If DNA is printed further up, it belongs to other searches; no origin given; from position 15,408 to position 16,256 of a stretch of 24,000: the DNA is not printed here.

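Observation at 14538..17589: AT-rich island of uncharacterised genes: candidate novel defence or toxin-type system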

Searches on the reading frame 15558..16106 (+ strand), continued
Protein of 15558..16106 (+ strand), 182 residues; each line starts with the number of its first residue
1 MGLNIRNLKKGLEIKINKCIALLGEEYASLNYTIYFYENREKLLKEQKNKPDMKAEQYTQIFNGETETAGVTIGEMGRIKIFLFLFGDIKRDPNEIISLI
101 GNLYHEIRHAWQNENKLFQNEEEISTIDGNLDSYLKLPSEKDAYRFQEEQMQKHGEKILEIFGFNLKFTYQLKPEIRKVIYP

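Call 77: find_encoding_contigs(protein=P0161, flank=5000, max_places=3)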
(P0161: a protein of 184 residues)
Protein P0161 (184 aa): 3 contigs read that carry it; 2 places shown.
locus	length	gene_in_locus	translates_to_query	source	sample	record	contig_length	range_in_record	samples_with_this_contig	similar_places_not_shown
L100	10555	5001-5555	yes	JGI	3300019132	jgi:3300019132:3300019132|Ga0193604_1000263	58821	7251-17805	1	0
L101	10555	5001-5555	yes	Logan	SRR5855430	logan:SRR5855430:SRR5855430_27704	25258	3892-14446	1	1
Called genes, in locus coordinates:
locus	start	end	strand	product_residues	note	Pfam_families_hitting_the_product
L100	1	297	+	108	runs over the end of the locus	PF01371:Trp_repressor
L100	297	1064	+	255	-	PF01903:CbiX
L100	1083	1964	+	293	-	PF00781:DAGK_cat, PF19279:YegS_C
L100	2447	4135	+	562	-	PF01938:TRAM, PF05958:tRNA_U5-meth_tr, PF02475:TRM5-TYW2_MTfase (weak), PF05175:MTS (weak), PF06325:PrmA (weak), PF09445:Methyltransf_15 (weak), PF13649:Methyltransf_25 (weak), PF13847:Methyltransf_31, +1 more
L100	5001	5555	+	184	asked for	-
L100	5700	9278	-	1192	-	PF07693:KAP_NTPase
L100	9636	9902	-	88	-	PF01209:Ubie_methyltran, PF08241:Methyltransf_11, PF08242:Methyltransf_12, PF13489:Methyltransf_23, PF13649:Methyltransf_25, PF13847:Methyltransf_31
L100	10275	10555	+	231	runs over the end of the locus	-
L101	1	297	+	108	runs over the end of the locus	PF01371:Trp_repressor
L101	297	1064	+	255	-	PF01903:CbiX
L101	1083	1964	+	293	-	PF00781:DAGK_cat, PF19279:YegS_C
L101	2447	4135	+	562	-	PF01938:TRAM, PF05958:tRNA_U5-meth_tr, PF02475:TRM5-TYW2_MTfase (weak), PF05175:MTS (weak), PF06325:PrmA (weak), PF09445:Methyltransf_15 (weak), PF13649:Methyltransf_25 (weak), PF13847:Methyltransf_31, +1 more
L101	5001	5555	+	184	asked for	-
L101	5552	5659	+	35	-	-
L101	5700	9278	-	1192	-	PF07693:KAP_NTPase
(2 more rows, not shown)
